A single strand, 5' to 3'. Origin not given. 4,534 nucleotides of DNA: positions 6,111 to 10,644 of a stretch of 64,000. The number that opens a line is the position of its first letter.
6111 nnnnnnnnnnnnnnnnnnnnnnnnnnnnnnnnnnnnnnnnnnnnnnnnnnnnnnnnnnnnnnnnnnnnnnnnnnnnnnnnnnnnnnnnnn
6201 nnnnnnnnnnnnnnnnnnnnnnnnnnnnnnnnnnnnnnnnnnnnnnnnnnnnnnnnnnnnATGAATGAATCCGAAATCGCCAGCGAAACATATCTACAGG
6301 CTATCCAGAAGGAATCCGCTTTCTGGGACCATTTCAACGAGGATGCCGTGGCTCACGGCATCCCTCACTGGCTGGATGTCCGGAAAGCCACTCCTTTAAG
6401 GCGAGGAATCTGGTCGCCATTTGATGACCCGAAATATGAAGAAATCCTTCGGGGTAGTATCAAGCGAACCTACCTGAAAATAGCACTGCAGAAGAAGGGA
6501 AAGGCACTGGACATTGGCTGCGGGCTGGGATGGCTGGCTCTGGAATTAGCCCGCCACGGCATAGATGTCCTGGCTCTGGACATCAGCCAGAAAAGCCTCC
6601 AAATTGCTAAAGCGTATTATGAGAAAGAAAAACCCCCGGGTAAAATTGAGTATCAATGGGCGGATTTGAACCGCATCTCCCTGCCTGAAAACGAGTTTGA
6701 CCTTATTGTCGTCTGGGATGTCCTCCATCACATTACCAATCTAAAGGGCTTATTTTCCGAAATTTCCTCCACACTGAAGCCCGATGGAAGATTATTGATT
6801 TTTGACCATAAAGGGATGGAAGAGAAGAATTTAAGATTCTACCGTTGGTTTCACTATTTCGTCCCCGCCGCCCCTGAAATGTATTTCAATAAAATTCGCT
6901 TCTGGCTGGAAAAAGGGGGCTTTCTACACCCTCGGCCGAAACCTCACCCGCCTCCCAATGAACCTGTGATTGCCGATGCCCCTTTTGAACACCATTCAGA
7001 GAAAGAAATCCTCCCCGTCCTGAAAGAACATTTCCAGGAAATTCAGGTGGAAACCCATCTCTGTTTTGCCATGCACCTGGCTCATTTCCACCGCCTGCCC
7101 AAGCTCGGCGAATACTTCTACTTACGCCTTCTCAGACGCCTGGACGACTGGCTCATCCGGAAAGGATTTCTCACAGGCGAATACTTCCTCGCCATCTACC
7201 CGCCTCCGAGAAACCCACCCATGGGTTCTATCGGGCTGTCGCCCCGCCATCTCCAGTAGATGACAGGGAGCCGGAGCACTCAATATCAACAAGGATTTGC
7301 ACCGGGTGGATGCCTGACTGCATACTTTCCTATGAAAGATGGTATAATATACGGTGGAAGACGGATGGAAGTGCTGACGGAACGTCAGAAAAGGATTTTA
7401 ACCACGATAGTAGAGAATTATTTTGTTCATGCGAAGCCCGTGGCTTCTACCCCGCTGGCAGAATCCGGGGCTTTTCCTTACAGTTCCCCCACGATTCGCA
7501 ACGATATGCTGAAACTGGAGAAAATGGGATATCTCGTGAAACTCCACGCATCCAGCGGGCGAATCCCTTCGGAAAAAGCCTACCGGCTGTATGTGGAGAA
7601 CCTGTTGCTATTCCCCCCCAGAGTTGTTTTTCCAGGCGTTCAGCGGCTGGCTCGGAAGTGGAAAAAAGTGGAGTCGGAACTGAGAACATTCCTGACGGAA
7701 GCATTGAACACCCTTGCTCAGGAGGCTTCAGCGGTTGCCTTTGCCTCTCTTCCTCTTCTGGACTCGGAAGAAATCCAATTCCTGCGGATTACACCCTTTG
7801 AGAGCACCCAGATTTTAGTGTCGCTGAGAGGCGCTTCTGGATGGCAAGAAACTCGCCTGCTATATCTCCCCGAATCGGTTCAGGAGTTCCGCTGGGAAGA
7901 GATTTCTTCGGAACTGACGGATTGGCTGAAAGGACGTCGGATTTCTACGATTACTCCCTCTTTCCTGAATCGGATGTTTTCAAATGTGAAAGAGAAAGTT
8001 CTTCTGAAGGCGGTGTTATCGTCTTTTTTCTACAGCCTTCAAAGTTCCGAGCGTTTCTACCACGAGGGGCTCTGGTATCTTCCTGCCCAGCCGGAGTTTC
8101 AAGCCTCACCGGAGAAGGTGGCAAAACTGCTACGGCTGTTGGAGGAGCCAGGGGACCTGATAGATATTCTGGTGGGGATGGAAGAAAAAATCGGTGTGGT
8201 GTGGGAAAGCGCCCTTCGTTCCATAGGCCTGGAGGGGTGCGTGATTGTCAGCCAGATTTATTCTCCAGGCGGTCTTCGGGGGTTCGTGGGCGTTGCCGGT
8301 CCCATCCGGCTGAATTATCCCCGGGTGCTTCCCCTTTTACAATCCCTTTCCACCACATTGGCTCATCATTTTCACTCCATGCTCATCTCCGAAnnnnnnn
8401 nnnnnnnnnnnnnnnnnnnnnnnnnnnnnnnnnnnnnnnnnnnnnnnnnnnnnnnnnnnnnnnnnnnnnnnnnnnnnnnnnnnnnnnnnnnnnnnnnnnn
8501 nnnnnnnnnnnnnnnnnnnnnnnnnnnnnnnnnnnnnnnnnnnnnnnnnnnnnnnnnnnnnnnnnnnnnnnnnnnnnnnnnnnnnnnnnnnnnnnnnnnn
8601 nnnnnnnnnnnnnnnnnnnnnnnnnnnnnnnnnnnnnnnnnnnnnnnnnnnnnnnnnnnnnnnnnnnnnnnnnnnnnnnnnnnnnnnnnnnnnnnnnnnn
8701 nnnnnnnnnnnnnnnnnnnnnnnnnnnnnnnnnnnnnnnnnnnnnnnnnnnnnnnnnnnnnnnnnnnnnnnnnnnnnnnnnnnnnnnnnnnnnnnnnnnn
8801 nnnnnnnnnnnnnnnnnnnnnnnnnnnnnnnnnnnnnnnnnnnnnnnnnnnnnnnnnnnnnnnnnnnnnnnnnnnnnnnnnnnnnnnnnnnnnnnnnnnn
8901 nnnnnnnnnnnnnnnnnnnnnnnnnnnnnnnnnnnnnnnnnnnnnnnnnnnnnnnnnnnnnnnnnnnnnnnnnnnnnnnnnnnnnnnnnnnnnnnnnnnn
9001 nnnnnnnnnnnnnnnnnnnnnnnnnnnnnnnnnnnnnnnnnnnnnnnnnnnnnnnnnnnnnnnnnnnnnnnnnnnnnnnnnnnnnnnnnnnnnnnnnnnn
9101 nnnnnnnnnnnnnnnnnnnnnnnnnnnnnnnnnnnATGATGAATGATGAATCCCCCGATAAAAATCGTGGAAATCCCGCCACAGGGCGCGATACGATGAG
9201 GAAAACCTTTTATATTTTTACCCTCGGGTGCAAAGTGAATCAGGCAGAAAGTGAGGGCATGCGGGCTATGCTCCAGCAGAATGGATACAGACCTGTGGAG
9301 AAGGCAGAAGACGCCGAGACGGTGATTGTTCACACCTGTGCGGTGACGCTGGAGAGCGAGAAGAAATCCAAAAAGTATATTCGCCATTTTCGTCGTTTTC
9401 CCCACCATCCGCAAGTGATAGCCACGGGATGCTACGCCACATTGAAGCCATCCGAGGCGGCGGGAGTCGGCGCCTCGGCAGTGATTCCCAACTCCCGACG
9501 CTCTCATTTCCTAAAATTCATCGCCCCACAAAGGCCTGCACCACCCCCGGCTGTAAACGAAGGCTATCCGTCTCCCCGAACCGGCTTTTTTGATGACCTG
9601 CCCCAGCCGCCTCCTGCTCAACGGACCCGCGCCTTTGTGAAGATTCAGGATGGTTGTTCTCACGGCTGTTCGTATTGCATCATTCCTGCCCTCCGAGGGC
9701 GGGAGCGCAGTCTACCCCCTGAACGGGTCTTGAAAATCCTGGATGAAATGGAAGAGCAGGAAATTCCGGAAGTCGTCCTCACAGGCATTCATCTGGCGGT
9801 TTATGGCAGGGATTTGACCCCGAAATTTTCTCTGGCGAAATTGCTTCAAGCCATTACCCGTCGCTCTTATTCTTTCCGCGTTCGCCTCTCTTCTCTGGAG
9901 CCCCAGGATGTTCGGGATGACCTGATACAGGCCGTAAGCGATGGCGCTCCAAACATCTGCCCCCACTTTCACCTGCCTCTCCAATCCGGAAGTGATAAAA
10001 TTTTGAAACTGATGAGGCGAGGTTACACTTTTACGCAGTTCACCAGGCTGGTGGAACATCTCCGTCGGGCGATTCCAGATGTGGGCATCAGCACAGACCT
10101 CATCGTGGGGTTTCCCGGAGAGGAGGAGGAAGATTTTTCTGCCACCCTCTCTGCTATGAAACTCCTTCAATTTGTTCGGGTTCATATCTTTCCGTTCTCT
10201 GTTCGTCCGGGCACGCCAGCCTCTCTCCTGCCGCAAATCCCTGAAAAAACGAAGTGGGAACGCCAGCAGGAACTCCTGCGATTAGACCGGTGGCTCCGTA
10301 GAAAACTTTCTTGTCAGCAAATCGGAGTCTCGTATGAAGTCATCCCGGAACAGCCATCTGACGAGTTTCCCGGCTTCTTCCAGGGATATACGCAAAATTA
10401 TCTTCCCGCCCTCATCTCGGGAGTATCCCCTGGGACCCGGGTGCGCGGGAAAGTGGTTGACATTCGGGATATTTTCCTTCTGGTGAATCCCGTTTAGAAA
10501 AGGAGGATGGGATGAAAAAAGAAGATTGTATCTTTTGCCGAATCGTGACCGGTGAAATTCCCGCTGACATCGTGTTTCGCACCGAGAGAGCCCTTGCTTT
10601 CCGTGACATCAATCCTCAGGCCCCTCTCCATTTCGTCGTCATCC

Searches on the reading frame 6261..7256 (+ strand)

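Call 39: search_protein_families(library=pfam, proteins=[window:6261-7256:+], max_evalue=0.00001)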
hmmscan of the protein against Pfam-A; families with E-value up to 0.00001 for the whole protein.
window:6261-7256:+ (332 aa): 10 families
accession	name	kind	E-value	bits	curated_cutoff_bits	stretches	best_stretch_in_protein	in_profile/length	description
PF08241.18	Methyltransf_11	-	1.1e-22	80.9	21.2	1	83-180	1-95/95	Methyltransferase domain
PF13649.12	Methyltransf_25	-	1.7e-21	77.1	27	1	83-176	2-97/97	Methyltransferase domain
PF13489.12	Methyltransf_23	-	9.1e-21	74.7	27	1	59-204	1-139/164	Methyltransferase domain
PF08242.18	Methyltransf_12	-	6.5e-17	62.5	30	1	83-178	1-98/98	Methyltransferase domain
PF13847.12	Methyltransf_31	-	5.4e-16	59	27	1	78-189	3-118/145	Methyltransferase domain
PF02353.26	CMAS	-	6e-10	39.3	27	1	66-190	50-174/273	Mycolic acid cyclopropane synthetase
PF05175.20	MTS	-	9e-10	38.9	23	1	77-187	30-145/170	Methyltransferase small domain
PF01209.24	Ubie_methyltran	-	7.6e-09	35.7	20.1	1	74-211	42-184/233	ubiE/COQ5 methyltransferase family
PF03848.20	TehB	-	2.1e-07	31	20.4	1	77-175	29-127/193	Tellurite resistance protein TehB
PF05401.17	NodS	-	2.3e-06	28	24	1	77-181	42-144/201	Nodulation protein S (NodS)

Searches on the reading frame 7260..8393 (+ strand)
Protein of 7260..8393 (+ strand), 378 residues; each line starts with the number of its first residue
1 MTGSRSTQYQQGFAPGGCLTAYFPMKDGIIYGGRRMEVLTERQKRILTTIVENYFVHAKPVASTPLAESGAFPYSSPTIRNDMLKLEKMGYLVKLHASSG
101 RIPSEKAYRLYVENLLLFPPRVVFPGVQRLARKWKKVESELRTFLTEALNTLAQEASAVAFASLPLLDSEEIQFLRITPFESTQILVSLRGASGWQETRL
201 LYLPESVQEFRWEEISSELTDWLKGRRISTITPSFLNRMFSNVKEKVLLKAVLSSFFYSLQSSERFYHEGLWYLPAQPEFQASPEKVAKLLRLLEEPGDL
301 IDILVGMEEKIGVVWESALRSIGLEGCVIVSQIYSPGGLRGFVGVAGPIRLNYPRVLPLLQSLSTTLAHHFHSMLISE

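Call 39: search_protein_families(library=pfam, proteins=[window:7260-8393:+], max_evalue=0.00001)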
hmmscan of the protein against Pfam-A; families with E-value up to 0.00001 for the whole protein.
window:7260-8393:+ (378 aa): 1 family
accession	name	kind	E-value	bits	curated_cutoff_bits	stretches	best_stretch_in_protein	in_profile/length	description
PF01628.27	HrcA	-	1e-26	94.7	22.2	1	144-356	3-214/215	HrcA protein C terminal domain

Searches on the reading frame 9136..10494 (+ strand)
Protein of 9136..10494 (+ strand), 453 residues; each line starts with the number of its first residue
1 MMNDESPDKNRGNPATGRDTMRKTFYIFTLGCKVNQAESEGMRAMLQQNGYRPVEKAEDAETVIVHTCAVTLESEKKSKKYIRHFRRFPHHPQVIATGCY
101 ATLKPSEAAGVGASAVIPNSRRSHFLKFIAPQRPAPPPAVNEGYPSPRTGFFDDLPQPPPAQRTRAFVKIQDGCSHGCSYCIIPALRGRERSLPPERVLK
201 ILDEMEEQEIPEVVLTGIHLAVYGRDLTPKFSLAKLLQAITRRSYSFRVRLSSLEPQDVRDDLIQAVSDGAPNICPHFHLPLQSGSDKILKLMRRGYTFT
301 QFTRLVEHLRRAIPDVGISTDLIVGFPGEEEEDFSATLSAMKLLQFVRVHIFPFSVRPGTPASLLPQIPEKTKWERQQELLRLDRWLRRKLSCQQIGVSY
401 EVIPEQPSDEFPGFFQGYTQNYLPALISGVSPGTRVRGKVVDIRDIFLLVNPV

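Call 39: search_protein_families(library=pfam, proteins=[window:9136-10494:+], max_evalue=0.00001)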
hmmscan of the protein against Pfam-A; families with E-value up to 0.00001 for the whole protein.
window:9136-10494:+ (453 aa): 2 families
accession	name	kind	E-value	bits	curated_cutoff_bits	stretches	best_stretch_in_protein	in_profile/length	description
PF04055.27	Radical_SAM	-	1.8e-26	93.7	29.5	1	169-338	2-163/166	Radical SAM superfamily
PF00919.26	UPF0004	-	4e-22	78.5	27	1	25-108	2-86/98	Uncharacterized protein family UPF0004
